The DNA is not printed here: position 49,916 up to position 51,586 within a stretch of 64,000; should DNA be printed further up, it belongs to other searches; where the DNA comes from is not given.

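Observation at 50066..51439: Orphan 457-aa cytoplasmic protein translationally coupled inside the glycoside-hydrolase operon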

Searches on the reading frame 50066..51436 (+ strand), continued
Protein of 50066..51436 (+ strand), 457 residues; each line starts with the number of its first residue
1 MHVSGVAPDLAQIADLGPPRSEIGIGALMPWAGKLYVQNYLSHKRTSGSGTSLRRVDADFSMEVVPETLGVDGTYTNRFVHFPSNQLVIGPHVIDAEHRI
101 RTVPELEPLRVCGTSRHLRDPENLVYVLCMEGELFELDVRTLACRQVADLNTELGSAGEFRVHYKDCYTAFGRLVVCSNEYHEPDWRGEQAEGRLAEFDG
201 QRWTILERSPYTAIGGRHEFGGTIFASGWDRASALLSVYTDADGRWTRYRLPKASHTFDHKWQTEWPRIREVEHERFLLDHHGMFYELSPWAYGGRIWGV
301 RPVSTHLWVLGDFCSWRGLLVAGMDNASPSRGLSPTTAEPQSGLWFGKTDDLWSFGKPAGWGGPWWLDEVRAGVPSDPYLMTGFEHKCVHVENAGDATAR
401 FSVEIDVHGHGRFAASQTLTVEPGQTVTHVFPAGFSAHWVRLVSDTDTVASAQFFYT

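Call 95: search_protein_families(library=pfam, proteins=[L145:174-2588:+, L145:3538-4545:+, L145:9962-12472:+, L145:12559-14004:+, L145:14084-15946:+, L145:16070-17518:+, L145:17747-18904:-, L145:19135-21498:+, L145:21535-23904:+], max_evalue=0.001)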
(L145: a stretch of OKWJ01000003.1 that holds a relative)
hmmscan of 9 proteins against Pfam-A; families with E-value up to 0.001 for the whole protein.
L145:174-2588:+ (805 aa): 5 families
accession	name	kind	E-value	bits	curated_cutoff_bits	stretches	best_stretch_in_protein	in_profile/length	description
PF14905.12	OMP_b-brl_3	-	3e-88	297.1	27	1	378-781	1-408/408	Outer membrane protein beta-barrel family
PF00593.30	TonB_dep_Rec_b-barrel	-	1e-21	78.8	27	1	322-783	15-423/436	TonB dependent receptor-like, beta-barrel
PF13620.12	CarboxypepD_reg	-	1e-09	39.1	32.3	1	26-99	2-73/82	Carboxypeptidase regulatory-like domain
PF13715.12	CarbopepD_reg_2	-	2.4e-08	34.3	32.2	1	26-87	1-57/88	CarboxypepD_reg-like domain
PF07715.20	Plug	-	1.2e-05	26.1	23.9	1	146-212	21-96/107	TonB-dependent Receptor Plug Domain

L145:3538-4545:+ (336 aa): 2 families
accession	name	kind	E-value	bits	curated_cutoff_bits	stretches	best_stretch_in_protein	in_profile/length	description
PF16344.10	FecR_C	-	4.3e-16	59.1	24.4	1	265-328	2-66/70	FecR, C-terminal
PF04773.18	FecR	-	1.4e-15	58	24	1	121-215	3-97/97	FecR protein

L145:9962-12472:+ (837 aa): 1 family
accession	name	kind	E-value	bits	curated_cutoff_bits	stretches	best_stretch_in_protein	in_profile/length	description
PF18099.7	CBM_35_2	-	3.8e-05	24.1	23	0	781-831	15-66/112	Carbohydrate binding module (family 35)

L145:12559-14004:+ (482 aa): 0 families

L145:14084-15946:+ (621 aa): 9 families
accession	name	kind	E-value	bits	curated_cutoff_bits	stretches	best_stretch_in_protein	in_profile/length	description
PF12831.13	FAD_oxidored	-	1.1e-71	242.8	27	1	187-586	1-412/416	FAD dependent oxidoreductase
PF00890.30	FAD_binding_2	-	4.9e-08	33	20.4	1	187-223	1-37/414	FAD binding domain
PF13450.12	NAD_binding_8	-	4.1e-07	30.6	21.9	1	190-227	1-38/68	NAD(P)-binding Rossmann-like domain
PF01266.30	DAO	-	9.9e-07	29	27.9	1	187-231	1-49/353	FAD dependent oxidoreductase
PF07992.20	Pyr_redox_2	-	1.9e-06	27.9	26.1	1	186-221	1-37/291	Pyridine nucleotide-disulphide oxidoreductase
PF01134.28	GIDA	-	2.3e-06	27.4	22.1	1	187-215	1-29/391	Glucose inhibited division protein A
PF00070.33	Pyr_redox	-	0.00019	22.3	22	0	188-221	2-35/82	Pyridine nucleotide-disulphide oxidoreductase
PF03486.20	HI0933_like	-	0.0002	21.4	50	1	187-221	2-36/244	HI0933-like protein Rossmann domain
PF01262.27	AlaDh_PNT_C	-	0.00047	20.1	23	1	188-219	31-62/214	Alanine dehydrogenase/PNT, C-terminal domain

L145:16070-17518:+ (483 aa): 10 families
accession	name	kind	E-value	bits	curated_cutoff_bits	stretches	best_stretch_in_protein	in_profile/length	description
PF20434.5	BD-FAE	-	1.2e-27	97.3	26.8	1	252-364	2-114/215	BD-FAE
PF07859.19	Abhydrolase_3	-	9.4e-26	91.3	25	1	268-383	1-112/210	alpha/beta hydrolase fold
PF00326.27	Peptidase_S9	-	1.1e-15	58.2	22.6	1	284-472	3-202/213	Prolyl oligopeptidase family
PF13472.12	Lipase_GDSL_2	-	1.7e-15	58.4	32.9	1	37-212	2-177/178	GDSL-like Lipase/Acylhydrolase family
PF00135.34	COesterase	-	1e-11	45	27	1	244-356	81-200/515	Carboxylesterase family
PF01738.24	DLH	-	5.6e-06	26.5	21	1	319-456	80-189/217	Dienelactone hydrolase family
PF00657.28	Lipase_GDSL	-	3e-05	24.7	23.6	1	36-215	3-205/208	GDSL-like Lipase/Acylhydrolase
PF05448.18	AXE1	-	3.8e-05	23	21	0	325-414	162-250/321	Acetyl xylan esterase (AXE1)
PF12697.13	Abhydrolase_6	-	4.7e-05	24.6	26.3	0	409-457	165-208/217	Alpha/beta hydrolase family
PF12146.15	Hydrolase_4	-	0.00054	19.8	27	0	407-456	188-235/239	Serine aminopeptidase, S33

L145:17747-18904:- (386 aa): 1 family
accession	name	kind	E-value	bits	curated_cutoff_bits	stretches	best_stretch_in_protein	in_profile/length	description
PF07690.21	MFS_1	-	1.4e-25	90.4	33.4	1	18-342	13-343/347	Major Facilitator Superfamily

L145:19135-21498:+ (788 aa): 2 families
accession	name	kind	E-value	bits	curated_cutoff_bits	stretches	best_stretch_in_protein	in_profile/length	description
PF12704.14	MacB_PCD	-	2.8e-19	70.7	27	2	24-240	9-206/207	MacB-like periplasmic core domain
PF02687.27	FtsX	-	2.8e-19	69.8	25.5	2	284-398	2-119/120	FtsX-like permease C-terminal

L145:21535-23904:+ (790 aa): 2 families
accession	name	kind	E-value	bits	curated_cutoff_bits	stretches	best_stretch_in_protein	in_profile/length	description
PF02687.27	FtsX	-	5.3e-20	72.1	25.5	2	670-782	2-119/120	FtsX-like permease C-terminal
PF12704.14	MacB_PCD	-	2.1e-17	64.5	27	2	22-238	5-204/207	MacB-like periplasmic core domain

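Call 96: list_cluster_members(proteins=[L145:9962-12472:+, L145:12559-14004:+, L145:14084-15946:+, L094:14881-17385:+, L095:14908-17385:+])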
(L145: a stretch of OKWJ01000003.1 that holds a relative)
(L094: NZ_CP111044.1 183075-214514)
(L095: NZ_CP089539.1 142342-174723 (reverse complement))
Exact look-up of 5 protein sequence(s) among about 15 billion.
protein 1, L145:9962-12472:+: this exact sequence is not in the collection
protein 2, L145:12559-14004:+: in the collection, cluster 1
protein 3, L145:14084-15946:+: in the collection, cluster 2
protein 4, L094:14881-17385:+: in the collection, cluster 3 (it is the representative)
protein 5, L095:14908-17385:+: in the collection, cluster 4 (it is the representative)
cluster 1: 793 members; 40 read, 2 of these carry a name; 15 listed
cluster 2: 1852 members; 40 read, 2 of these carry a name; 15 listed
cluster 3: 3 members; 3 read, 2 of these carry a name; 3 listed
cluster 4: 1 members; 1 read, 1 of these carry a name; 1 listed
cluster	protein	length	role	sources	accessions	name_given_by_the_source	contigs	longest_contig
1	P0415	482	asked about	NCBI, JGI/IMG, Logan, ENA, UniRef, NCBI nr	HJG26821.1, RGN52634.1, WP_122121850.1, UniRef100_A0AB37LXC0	hypothetical protein DXB61_05920 [Parabacteroides merdae] | hypothetical protein | Uncharacterized protein n=1 Tax=Parabacteroides merdae TaxID=46503 RepID=A0AB37LXC0_9BACT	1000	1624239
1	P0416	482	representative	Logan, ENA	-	-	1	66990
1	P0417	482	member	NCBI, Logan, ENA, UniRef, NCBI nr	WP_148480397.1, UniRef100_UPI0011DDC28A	hypothetical protein [Parabacteroides johnsonii] | hypothetical protein n=1 Tax=Parabacteroides johnsonii TaxID=387661 RepID=UPI0011DDC28A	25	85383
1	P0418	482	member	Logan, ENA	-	-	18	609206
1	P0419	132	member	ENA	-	-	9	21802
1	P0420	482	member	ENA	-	-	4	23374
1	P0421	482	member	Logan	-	-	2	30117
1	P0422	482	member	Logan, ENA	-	-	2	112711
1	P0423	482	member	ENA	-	-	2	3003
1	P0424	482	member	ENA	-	-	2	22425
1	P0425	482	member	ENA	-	-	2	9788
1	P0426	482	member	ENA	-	-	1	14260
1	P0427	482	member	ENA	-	-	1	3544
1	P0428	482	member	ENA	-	-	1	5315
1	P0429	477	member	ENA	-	-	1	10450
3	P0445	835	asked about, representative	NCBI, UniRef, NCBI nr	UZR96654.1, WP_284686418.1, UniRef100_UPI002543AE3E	hypothetical protein [Chondrinema litorale] | hypothetical protein n=1 Tax=Chondrinema litorale TaxID=2994555 RepID=UPI002543AE3E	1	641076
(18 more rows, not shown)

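Call 107: find_homologous_proteins(query=P0415, max_evalue=1e-20)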
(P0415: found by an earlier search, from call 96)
Query P0415 (482 aa): 2680 proteins with E <= 1e-20 among 6020 candidates; the best 120 are listed.
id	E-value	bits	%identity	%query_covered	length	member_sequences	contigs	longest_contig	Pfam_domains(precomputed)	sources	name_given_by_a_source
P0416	0.0e+0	1128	97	100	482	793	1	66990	-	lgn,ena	-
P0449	2.2e-286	969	83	99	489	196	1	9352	-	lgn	-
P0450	4.1e-279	945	97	84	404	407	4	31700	-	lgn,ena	-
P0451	1.0e-277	940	79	100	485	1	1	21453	-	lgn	-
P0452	1.8e-274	929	79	100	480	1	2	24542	-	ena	-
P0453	5.6e-274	928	79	99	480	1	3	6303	-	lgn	-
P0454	7.1e-274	927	78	100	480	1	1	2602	-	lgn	-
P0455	5.6e-273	925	79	98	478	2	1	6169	-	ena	-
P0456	1.2e-272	923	78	100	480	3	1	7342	-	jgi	jgi:hypothetical protein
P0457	1.3e-270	917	78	100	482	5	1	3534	-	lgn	-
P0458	1.4e-270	917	78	99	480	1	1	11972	-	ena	-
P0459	1.6e-270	916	78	98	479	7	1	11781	-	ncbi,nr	ncbi:MAG: hypothetical protein LBS42_04280 [Tannerella sp.]|nr:hypothetical protein [Tannerella sp.]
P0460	5.5e-270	915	78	100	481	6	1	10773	-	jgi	jgi:hypothetical protein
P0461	6.2e-270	914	78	100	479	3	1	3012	-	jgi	-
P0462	7.1e-270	914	80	95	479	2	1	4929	-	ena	-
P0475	6.3e-251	852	71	99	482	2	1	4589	-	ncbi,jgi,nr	ncbi:MAG: DUF4780 domain-containing protein [Tannerella sp.]|jgi:hypothetical protein|nr:DUF4780 dom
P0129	1.0e-224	765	65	100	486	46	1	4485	-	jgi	-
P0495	8.0e-224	762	66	100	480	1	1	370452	-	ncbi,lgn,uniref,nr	ncbi:hypothetical protein [Membranihabitans maritimus]|uniref:hypothetical protein n=1 Tax=Membranih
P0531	1.5e-219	748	66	97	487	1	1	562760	-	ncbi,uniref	ncbi:hypothetical protein [Negadavirga shengliensis]|uniref:Uncharacterized protein n=1 Tax=Negadavi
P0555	1.3e-215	735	64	97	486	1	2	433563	-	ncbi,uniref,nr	ncbi:hypothetical protein [Euzebyella saccharophila]|uniref:DUF4185 domain-containing protein n=1 Ta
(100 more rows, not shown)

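Call 108: search_protein_families(library=pfam, proteins=[P0555, P0475, P0415, P0495, P0531, P0129, P0135, P0445], max_evalue=10)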
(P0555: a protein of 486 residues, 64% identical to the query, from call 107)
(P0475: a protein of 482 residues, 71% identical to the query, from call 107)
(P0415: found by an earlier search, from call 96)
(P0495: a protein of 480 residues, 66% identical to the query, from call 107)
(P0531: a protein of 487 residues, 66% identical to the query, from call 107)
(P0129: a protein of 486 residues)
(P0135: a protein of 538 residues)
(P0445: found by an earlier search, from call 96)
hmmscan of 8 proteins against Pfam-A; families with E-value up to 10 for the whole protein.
P0555 (486 aa): 0 families

P0475 (482 aa): 0 families

P0415 (482 aa): 0 families

P0495 (480 aa): 0 families

P0531 (487 aa): 1 family
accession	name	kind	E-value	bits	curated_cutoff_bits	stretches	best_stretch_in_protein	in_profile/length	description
PF11971.13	CAMSAP_CH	-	0.099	13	27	1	99-153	30-83/85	CAMSAP CH domain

P0129 (486 aa): 3 families
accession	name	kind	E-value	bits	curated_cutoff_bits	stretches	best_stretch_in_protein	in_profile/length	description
PF18335.7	SH3_13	-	0.069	13.4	41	1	178-213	9-47/65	ATP-dependent RecD-like DNA helicase SH3 domain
PF24167.1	DUF7411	-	0.092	12.8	28.7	1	396-458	59-120/194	Family of unknown function (DUF7411)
PF15933.10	RnlB_antitoxin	-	0.13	13.1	27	1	385-421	24-60/94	Antitoxin to bacterial toxin RNase LS or RnlA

P0135 (538 aa): 0 families

P0445 (835 aa): 3 families
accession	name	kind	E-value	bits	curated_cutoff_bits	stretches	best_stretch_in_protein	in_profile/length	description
PF18099.7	CBM_35_2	-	1.7e-05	25.2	23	2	787-830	23-67/112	Carbohydrate binding module (family 35)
PF11614.14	FixG_C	-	0.12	12.9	25.6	1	454-494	39-81/119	IG-like fold at C-terminal of FixG, putative oxidoreductase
PF01938.26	TRAM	-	0.23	11.8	21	1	489-511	30-52/61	TRAM domain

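Call 109: search_solved_structures(query=A3, max_evalue=10)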
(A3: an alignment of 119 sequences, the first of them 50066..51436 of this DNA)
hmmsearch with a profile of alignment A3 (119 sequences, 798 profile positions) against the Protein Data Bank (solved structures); distinct sequences matched with E-value up to 10: 0.

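Call 110: search_solved_structures(query=A5, max_evalue=10)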
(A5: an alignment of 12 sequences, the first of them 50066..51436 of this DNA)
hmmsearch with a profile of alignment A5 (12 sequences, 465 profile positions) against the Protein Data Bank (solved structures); distinct sequences matched with E-value up to 10: 0.

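Call 111: find_encoding_contigs(protein=P0555, flank=10000, max_places=1)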
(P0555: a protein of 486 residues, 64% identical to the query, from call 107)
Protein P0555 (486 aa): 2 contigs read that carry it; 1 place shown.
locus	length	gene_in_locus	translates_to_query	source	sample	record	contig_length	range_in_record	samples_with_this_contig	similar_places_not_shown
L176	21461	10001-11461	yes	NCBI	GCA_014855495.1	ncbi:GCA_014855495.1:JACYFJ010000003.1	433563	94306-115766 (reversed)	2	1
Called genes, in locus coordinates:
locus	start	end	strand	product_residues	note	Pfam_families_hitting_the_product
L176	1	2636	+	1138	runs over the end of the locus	PF07660:STN, PF13620:CarboxypepD_reg, PF13715:CarbopepD_reg_2, PF07715:Plug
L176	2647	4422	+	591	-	PF14322:SusD-like_3, PF07980:SusD_RagB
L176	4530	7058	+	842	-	-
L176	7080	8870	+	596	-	PF00890:FAD_binding_2 (weak), PF01134:GIDA (weak), PF01266:DAO (weak), PF07992:Pyr_redox_2 (weak), PF12831:FAD_oxidored, PF13450:NAD_binding_8 (weak)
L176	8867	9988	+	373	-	-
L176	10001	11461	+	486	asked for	-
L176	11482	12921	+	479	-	PF02554:CstA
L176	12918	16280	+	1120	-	PF01839:FG-GAP (faint), PF13517:FG-GAP_3, PF07593:UnbV_ASPIC, PF13517:FG-GAP_3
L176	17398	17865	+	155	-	PF08922:DUF1905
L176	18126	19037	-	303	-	PF12833:HTH_18, PF00165:HTH_AraC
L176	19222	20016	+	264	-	-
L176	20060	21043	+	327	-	PF00248:Aldo_ket_red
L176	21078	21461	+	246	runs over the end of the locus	PF02627:CMD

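Call 112: find_encoding_contigs(protein=P0495, flank=10000, max_places=1)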
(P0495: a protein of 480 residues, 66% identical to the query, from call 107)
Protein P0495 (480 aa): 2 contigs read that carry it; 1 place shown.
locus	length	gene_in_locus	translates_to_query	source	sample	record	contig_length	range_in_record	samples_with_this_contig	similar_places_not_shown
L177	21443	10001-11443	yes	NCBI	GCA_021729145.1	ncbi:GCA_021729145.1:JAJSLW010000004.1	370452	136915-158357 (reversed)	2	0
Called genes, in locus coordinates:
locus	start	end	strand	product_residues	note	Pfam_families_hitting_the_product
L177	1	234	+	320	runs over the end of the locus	PF00480:ROK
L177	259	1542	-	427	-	PF18962:Por_Secre_tail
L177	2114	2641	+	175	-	PF04542:Sigma70_r2, PF08281:Sigma70_r4_2, PF04545:Sigma70_r4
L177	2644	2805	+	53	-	PF13173:AAA_14 (weak)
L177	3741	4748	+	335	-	PF04773:FecR, PF16344:FecR_C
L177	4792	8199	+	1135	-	PF13620:CarboxypepD_reg, PF13715:CarbopepD_reg_2, PF07715:Plug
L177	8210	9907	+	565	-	PF14322:SusD-like_3, PF12771:SusD-like_2 (weak), PF07980:SusD_RagB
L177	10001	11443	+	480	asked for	-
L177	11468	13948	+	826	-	-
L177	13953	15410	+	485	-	PF00884:Sulfatase, PF01663:Phosphodiest (faint)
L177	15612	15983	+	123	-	PF01797:Y1_Tnp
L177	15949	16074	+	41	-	-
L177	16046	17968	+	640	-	PF07992:Pyr_redox_2 (weak), PF00890:FAD_binding_2 (weak), PF01134:GIDA (faint), PF01266:DAO (weak), PF12831:FAD_oxidored, PF13450:NAD_binding_8 (weak)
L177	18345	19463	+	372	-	-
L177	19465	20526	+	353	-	-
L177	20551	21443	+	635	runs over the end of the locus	PF07992:Pyr_redox_2 (weak), PF00890:FAD_binding_2 (faint), PF01134:GIDA (faint), PF01266:DAO (weak), PF12831:FAD_oxidored, PF13450:NAD_binding_8, PF24135:DUF7402 (faint)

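Call 113: find_encoding_contigs(protein=P0531, flank=10000, max_places=1)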
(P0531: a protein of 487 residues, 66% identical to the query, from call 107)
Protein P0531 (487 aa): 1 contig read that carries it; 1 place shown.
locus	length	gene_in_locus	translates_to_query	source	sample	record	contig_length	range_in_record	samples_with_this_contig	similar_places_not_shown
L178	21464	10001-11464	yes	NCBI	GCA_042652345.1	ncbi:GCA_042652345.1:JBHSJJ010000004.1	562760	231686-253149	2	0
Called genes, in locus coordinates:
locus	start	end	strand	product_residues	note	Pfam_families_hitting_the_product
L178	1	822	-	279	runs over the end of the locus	PF01261:AP_endonuc_2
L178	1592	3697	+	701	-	PF08124:Lyase_8_N, PF02278:Lyase_8, PF02884:Lyase_8_C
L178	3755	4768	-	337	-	PF00356:LacI, PF00532:Peripla_BP_1, PF13407:Peripla_BP_4, PF13377:Peripla_BP_3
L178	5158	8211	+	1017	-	PF13620:CarboxypepD_reg, PF13715:CarbopepD_reg_2, PF07715:Plug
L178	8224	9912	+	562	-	PF14322:SusD-like_3, PF07980:SusD_RagB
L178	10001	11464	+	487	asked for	-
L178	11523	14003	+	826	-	-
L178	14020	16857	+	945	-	PF02837:Glyco_hydro_2_N, PF22666:Glyco_hydro_2_N2, PF00703:Glyco_hydro_2 (weak), PF02836:Glyco_hydro_2_C, PF00041:fn3 (weak)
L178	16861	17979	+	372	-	-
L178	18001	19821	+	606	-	PF00890:FAD_binding_2 (weak), PF01134:GIDA (weak), PF01266:DAO (weak), PF12831:FAD_oxidored, PF13450:NAD_binding_8 (weak)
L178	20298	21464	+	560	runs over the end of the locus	PF00474:SSF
